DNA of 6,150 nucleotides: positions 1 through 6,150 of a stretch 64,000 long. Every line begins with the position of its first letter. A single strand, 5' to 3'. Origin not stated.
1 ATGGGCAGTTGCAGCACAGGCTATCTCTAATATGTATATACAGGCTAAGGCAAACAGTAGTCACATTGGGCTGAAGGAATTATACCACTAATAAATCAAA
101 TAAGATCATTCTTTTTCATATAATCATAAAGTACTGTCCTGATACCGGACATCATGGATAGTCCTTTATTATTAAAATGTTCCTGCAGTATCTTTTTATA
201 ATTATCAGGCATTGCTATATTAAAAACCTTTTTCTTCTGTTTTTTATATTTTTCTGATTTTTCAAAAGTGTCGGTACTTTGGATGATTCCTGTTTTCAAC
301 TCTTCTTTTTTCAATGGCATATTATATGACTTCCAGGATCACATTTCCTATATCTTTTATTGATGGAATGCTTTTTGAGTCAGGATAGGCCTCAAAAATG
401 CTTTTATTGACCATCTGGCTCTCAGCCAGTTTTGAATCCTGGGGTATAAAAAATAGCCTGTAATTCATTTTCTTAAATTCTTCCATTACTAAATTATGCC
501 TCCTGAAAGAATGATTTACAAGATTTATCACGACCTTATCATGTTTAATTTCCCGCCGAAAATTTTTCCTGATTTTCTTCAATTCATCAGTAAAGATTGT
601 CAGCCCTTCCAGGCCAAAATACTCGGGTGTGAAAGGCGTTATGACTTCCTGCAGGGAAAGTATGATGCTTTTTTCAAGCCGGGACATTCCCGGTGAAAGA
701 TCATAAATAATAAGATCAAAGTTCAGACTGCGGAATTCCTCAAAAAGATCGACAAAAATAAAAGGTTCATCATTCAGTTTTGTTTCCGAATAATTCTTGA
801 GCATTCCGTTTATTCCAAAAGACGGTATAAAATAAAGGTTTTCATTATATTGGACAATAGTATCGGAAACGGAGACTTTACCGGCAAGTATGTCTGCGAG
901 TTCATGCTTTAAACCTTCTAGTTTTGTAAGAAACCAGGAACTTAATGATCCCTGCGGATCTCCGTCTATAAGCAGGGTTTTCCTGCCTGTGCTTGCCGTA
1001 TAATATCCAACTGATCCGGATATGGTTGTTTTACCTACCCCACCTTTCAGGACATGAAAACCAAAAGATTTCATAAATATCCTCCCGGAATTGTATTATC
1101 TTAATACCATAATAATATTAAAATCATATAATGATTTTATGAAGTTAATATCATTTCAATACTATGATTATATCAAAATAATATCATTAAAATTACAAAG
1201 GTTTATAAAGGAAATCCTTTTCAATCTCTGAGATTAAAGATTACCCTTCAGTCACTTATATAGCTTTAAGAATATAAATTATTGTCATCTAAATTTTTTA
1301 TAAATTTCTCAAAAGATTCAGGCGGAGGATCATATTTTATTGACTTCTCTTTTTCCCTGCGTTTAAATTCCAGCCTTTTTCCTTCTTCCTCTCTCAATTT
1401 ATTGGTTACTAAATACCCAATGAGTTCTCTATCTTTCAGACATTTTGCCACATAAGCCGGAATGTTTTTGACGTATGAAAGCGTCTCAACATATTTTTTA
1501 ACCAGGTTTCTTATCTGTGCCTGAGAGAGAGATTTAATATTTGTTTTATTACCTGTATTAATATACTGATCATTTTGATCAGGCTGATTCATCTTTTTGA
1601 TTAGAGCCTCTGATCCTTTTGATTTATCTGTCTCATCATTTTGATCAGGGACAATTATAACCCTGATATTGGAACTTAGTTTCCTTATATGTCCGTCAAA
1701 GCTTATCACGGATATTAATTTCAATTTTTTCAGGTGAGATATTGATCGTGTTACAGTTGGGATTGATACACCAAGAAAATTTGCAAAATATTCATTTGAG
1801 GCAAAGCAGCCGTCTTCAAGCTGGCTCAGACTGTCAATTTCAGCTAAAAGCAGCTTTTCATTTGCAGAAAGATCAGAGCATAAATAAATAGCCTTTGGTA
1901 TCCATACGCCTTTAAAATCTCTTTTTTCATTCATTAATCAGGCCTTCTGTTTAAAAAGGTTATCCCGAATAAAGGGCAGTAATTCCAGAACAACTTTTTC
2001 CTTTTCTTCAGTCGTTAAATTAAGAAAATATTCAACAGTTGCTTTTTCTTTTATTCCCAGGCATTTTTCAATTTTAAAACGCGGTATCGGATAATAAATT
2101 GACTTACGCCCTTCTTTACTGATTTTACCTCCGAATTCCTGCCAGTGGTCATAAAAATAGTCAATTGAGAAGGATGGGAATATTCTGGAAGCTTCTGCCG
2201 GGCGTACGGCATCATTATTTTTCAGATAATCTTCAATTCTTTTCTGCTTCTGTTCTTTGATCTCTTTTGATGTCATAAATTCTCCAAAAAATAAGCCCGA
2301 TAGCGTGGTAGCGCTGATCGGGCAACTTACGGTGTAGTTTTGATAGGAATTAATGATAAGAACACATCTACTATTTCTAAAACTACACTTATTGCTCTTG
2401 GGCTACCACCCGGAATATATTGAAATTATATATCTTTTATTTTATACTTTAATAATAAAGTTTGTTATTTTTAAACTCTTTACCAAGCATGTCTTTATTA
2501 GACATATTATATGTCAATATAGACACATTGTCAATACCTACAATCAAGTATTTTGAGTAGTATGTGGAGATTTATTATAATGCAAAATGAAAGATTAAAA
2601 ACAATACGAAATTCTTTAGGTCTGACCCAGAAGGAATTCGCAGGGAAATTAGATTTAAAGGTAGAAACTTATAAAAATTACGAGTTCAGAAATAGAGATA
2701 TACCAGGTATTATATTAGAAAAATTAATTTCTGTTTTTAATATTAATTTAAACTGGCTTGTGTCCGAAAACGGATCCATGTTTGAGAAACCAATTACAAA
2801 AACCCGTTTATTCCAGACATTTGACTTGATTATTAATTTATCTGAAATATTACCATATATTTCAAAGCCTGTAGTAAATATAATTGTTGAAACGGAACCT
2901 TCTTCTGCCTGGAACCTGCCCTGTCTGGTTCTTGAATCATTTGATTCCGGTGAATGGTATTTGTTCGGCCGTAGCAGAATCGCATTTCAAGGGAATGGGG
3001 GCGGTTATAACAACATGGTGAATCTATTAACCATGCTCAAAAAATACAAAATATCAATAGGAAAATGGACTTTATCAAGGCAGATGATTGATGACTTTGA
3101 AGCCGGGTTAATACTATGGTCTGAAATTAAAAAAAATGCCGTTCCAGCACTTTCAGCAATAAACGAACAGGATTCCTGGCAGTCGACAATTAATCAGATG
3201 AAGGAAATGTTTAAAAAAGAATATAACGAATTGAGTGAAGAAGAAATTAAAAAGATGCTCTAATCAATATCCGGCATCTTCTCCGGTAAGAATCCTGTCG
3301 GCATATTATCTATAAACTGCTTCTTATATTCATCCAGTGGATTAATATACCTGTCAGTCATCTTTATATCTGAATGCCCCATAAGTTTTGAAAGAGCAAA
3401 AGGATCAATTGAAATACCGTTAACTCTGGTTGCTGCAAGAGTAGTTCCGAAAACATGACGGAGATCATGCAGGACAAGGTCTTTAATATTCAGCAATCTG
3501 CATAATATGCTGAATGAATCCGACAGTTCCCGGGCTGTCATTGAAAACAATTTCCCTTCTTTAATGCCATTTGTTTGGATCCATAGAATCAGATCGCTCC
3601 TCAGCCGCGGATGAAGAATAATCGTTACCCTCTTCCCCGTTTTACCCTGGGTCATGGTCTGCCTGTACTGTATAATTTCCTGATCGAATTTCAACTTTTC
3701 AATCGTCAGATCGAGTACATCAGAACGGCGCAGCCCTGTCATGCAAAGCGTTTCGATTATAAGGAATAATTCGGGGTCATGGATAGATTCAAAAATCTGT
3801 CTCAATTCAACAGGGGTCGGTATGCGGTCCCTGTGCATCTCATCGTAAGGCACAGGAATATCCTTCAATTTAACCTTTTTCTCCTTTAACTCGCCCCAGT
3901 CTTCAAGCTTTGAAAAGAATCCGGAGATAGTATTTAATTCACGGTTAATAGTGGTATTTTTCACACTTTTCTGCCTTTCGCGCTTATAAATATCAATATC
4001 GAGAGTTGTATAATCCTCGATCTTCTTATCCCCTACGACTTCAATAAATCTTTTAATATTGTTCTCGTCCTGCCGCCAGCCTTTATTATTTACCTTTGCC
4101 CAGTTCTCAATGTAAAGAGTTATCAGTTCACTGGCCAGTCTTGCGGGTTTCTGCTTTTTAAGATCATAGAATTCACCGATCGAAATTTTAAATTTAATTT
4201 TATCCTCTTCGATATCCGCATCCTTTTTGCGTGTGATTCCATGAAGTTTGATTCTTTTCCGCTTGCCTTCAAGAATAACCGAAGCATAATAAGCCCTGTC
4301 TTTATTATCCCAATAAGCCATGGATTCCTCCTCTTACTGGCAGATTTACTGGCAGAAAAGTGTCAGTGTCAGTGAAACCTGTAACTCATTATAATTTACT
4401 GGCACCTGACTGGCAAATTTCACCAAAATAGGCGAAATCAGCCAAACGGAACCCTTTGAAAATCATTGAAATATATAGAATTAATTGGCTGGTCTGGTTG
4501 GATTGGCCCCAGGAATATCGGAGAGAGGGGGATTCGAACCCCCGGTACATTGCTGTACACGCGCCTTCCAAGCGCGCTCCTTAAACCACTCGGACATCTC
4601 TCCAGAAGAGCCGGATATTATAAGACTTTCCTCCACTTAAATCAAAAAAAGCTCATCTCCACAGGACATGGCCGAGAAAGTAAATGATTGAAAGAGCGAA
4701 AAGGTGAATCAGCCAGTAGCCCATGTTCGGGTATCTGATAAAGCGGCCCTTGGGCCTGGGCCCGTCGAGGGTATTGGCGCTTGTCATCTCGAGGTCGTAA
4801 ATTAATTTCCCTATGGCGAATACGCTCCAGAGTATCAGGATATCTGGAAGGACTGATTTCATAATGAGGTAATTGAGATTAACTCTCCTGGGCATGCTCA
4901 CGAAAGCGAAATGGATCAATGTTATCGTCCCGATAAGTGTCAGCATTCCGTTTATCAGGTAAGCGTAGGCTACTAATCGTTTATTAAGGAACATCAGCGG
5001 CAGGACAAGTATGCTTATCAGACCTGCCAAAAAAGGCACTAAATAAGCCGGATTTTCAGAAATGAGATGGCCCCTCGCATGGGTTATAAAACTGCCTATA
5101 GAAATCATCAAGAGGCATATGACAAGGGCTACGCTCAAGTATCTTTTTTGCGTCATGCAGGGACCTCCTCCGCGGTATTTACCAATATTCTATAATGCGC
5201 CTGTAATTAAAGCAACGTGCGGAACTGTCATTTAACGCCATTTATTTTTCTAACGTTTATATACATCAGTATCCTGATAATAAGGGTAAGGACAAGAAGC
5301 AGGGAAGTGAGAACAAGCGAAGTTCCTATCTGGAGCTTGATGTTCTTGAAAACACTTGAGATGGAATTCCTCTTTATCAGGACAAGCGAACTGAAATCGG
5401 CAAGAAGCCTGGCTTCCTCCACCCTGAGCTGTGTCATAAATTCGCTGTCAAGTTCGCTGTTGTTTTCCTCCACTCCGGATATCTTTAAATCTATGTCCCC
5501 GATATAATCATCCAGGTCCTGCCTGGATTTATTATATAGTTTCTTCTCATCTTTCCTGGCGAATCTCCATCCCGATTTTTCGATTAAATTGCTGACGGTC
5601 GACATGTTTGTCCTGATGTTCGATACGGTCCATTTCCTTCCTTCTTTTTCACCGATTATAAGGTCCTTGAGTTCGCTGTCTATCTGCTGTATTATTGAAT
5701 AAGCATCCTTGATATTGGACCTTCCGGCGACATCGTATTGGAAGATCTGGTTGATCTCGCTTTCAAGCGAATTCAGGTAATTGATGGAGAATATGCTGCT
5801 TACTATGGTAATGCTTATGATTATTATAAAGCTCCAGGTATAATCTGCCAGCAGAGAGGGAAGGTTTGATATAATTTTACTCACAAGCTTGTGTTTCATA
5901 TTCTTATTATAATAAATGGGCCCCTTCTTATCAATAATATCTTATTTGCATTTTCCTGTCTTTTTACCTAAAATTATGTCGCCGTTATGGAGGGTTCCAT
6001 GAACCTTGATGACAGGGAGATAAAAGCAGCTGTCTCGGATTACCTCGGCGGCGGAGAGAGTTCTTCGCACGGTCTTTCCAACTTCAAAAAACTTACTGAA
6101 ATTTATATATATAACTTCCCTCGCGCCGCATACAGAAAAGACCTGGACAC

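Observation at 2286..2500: Structured ~200-nt leader with mutually exclusive terminator and antiterminator folds in the element's early operon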

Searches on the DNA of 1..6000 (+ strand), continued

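Call 80: search_rna_families(sources=[L001, L004, L118], threshold=evalue, max_evalue=5)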
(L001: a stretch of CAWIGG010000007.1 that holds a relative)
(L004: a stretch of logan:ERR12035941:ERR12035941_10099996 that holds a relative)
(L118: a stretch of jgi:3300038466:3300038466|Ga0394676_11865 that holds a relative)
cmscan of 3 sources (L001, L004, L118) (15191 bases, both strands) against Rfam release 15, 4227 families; matches with E-value up to 5: 7.
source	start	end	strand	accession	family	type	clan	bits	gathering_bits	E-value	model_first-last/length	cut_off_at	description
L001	3154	3235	-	RF01597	snoR22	Gene; snRNA; snoRNA; CD-box;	-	26.8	50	4.8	1-83/83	no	small nucleolar RNA snoR22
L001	4666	4695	+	RF01667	rox1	Cis-reg;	-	24.6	58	0.28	1-59/59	no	Drosophila rox1 ncRNA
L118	81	147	-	RF00136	SNORD81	Gene; snRNA; snoRNA; CD-box;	CL00050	24.4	50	1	1-77/77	no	Small nucleolar RNA SNORD81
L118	2697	2738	+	RF03980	mir-2012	Gene; miRNA;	-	23.2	90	1.4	1-84/84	no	mir-2012 microRNA precursor family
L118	5247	5336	+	RF00286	SCARNA8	Gene; snRNA; snoRNA; scaRNA;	-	21.8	53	1.6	1-131/131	no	Small Cajal body specific RNA 8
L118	2701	2734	+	RF04120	MIR5998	Gene; miRNA;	-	19.7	180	2.2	1-173/173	no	MIR5998 microRNA precursor family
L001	634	698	-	RF01704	Glutamine-II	Cis-reg; riboswitch;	-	17.2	33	2.2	1-60/60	no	Glutamine-II riboswitch aptamer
